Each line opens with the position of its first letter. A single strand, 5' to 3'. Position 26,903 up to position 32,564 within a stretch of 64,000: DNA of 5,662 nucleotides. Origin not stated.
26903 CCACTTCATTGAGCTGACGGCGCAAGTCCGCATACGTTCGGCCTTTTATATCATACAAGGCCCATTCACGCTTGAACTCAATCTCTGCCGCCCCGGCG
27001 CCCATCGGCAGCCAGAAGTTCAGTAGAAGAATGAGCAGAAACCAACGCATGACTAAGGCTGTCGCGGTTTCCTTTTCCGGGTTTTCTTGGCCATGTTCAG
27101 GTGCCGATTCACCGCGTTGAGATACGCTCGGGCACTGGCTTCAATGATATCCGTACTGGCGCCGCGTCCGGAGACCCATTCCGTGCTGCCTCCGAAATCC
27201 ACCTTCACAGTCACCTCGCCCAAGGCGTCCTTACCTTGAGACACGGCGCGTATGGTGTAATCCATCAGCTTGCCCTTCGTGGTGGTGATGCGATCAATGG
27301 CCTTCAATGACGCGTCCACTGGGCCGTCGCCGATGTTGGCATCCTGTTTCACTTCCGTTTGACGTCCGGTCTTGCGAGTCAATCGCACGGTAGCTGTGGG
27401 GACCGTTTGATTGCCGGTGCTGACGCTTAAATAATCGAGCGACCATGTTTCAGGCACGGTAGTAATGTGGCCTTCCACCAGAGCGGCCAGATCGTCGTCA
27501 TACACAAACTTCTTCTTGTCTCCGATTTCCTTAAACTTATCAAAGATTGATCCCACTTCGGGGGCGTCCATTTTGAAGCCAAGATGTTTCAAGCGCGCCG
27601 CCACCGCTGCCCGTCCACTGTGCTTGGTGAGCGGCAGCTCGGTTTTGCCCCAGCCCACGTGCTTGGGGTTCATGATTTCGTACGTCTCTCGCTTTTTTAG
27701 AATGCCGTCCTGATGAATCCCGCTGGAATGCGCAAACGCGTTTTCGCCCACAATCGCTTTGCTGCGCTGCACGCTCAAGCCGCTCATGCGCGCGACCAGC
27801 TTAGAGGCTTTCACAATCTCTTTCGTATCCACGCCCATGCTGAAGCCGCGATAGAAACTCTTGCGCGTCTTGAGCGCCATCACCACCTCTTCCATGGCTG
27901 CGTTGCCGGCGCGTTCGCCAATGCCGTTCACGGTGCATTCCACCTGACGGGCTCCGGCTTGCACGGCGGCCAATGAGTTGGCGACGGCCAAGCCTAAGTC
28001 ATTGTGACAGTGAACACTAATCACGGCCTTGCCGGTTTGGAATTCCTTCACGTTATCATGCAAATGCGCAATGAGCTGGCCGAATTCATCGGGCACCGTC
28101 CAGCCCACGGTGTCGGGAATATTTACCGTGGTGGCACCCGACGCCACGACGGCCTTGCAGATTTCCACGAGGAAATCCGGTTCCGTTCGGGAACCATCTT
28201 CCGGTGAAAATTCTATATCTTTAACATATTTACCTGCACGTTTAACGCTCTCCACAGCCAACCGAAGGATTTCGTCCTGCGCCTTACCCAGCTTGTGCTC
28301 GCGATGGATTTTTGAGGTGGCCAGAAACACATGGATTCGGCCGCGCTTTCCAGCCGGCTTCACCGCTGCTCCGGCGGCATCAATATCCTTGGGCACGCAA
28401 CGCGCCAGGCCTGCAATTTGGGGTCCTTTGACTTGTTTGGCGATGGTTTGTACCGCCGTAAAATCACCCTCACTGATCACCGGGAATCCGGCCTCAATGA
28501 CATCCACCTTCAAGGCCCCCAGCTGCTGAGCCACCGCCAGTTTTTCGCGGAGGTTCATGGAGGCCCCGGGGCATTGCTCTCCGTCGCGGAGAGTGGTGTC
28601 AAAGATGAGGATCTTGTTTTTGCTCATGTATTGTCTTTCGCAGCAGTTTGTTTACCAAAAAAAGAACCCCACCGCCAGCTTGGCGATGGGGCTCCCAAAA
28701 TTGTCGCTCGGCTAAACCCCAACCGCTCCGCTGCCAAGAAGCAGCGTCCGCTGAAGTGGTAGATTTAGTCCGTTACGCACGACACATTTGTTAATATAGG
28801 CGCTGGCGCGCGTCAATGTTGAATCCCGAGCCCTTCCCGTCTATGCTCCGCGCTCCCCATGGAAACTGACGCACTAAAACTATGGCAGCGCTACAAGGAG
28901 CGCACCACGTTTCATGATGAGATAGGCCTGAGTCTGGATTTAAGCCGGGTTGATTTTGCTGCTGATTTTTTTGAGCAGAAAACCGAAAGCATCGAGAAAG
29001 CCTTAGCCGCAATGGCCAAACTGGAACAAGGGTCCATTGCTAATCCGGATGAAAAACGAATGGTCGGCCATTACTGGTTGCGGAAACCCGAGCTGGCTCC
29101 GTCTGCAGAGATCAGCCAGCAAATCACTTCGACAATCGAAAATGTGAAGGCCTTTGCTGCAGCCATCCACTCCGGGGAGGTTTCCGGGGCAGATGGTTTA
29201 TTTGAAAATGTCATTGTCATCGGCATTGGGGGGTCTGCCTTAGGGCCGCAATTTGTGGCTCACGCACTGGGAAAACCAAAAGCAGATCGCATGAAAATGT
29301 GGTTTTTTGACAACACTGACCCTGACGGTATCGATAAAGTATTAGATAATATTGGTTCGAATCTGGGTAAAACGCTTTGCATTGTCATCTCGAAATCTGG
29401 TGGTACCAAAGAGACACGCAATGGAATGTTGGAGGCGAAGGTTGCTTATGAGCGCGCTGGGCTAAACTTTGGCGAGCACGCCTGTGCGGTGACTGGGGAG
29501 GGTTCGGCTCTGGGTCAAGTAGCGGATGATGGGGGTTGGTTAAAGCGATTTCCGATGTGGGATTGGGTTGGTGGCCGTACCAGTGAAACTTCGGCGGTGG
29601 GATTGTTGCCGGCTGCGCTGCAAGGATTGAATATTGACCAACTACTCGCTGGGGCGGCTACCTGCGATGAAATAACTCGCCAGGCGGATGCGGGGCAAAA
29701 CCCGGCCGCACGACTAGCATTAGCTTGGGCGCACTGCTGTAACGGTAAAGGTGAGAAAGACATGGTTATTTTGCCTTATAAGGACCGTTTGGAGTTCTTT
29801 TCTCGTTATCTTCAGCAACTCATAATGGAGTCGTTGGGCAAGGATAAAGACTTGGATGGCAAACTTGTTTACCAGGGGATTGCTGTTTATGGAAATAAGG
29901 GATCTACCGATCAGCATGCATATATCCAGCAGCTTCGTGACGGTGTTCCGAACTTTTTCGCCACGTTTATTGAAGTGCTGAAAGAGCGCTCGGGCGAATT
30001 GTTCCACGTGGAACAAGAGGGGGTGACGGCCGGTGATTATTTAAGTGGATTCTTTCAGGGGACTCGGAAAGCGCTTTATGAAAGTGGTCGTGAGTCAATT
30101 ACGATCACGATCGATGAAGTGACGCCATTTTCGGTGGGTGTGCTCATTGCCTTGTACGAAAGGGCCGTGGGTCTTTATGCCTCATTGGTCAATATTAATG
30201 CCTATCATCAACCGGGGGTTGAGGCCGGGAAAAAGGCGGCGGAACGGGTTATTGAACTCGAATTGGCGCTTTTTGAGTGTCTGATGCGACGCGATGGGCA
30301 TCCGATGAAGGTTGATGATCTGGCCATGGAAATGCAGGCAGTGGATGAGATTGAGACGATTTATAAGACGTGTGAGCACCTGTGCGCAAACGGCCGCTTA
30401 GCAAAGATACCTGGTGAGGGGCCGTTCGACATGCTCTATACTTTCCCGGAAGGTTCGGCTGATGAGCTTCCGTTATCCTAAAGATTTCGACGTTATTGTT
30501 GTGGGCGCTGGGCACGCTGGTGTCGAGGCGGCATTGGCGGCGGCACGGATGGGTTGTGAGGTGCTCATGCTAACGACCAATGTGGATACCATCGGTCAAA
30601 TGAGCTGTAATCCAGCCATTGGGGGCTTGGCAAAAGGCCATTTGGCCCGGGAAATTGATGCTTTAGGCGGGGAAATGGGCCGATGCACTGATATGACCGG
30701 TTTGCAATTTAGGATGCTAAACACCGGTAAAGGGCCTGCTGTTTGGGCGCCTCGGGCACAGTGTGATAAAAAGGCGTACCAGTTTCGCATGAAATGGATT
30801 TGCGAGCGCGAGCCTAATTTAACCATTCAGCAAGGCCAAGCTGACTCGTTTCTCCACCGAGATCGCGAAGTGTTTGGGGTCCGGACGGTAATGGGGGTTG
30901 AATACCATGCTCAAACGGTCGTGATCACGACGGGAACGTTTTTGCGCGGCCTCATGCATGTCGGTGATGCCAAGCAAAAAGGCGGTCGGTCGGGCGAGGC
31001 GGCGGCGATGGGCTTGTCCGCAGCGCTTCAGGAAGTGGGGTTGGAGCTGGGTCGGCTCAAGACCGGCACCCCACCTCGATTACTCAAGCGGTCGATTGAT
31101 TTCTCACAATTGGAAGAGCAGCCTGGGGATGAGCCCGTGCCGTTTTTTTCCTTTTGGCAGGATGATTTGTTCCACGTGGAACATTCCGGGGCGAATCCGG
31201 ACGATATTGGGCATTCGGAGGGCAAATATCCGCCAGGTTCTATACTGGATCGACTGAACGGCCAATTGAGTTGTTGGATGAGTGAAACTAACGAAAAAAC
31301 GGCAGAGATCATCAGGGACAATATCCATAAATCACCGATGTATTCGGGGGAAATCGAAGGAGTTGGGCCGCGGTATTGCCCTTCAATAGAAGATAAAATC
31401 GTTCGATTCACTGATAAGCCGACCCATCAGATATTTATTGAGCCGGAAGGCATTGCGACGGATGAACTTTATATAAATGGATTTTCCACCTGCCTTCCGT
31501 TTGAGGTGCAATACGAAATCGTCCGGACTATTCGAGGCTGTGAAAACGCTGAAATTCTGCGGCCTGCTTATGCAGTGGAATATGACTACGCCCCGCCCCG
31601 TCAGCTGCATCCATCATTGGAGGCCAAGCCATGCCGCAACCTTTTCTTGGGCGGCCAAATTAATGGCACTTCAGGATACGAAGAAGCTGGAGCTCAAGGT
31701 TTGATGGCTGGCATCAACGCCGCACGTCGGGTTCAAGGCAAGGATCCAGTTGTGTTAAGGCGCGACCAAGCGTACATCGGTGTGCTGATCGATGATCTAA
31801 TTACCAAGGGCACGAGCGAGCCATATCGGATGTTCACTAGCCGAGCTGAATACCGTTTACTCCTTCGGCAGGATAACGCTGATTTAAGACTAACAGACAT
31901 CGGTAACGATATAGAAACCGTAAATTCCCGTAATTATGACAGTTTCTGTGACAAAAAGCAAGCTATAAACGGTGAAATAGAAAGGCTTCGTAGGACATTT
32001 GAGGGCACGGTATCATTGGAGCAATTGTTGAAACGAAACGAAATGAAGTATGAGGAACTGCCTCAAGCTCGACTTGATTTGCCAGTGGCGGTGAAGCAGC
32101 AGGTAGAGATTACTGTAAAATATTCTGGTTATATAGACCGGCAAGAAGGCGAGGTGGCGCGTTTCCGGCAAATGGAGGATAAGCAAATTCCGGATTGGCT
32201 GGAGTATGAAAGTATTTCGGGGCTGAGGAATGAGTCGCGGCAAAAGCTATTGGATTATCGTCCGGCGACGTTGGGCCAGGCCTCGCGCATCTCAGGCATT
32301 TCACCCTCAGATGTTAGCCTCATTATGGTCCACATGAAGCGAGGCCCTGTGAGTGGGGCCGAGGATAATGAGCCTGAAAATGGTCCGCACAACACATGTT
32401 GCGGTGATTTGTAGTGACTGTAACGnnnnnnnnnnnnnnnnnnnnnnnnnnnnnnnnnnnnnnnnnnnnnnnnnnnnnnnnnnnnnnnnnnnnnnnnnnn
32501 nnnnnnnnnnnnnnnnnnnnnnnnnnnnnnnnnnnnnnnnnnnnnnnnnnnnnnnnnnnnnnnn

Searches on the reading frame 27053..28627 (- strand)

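Call 82: search_protein_families(library=pfam, proteins=[window:27053-28627:-], max_evalue=0.001)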
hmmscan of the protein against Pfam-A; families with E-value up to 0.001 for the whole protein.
window:27053-28627:- (524 aa): 3 families
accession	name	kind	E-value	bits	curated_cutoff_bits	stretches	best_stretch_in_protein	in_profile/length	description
PF00682.25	HMGL-like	-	5.6e-94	314.8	29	1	6-278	2-260/260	HMGL-like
PF08502.15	LeuA_dimer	-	3e-34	118.2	24.9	1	375-509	2-130/131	LeuA allosteric (dimerisation) domain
PF22617.1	HCS_D2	-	1e-27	96.7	27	1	292-373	1-82/82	Homocitrate synthase post-HMGL domain-like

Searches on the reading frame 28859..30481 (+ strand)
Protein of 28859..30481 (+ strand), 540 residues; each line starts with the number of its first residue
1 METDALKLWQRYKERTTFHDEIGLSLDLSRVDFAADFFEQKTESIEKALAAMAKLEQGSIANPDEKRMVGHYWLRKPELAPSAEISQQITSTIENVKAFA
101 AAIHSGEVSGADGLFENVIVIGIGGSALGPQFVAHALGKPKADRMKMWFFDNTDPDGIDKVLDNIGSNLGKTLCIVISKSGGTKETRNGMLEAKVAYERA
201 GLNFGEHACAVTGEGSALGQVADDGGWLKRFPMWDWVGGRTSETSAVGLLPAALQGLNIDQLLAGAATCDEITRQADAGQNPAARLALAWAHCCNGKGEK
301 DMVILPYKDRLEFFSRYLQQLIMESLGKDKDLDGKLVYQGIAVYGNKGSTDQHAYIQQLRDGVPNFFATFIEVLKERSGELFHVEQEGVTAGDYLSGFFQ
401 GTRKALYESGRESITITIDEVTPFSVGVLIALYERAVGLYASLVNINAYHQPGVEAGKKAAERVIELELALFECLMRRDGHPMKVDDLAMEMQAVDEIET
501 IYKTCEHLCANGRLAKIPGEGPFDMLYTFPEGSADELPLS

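Call 82: search_protein_families(library=pfam, proteins=[window:28859-30481:+], max_evalue=0.001)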
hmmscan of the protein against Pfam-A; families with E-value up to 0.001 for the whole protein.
window:28859-30481:+ (540 aa): 1 family
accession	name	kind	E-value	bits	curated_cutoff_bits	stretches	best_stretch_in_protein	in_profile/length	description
PF00342.24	PGI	-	1.1e-58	199.5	22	2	51-379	27-361/486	Phosphoglucose isomerase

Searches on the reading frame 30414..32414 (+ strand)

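Call 82: search_protein_families(library=pfam, proteins=[window:30414-32414:+], max_evalue=0.001)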
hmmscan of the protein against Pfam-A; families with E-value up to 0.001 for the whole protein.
window:30414-32414:+ (666 aa): 8 families
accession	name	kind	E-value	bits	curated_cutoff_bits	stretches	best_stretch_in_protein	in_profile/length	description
PF01134.28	GIDA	-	1.4e-161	538.4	22.1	2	26-252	1-227/391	Glucose inhibited division protein A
PF13932.14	SAM_GIDA_C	-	8.8e-23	80.3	27.1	1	582-638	1-57/57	tRNA modifying enzyme MnmG/GidA C-terminal helical bundle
PF21680.2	GIDA_C_1st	-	2.1e-13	51.2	24.7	1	507-578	3-96/96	tRNA modifying enzyme MnmG/GidA C-terminal helical domain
PF07992.20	Pyr_redox_2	-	1.8e-07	31.4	26.1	1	25-184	1-118/291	Pyridine nucleotide-disulphide oxidoreductase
PF12831.13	FAD_oxidored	-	6.5e-07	29.4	27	1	26-56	1-31/416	FAD dependent oxidoreductase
PF13738.12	Pyr_redox_3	-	1.2e-06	28.5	30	0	18-56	158-196/305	Pyridine nucleotide-disulphide oxidoreductase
PF01262.27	AlaDh_PNT_C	-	0.00025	21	23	1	26-63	30-67/214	Alanine dehydrogenase/PNT, C-terminal domain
PF03486.20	HI0933_like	-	0.00089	19.2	50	0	26-56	2-32/244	HI0933-like protein Rossmann domain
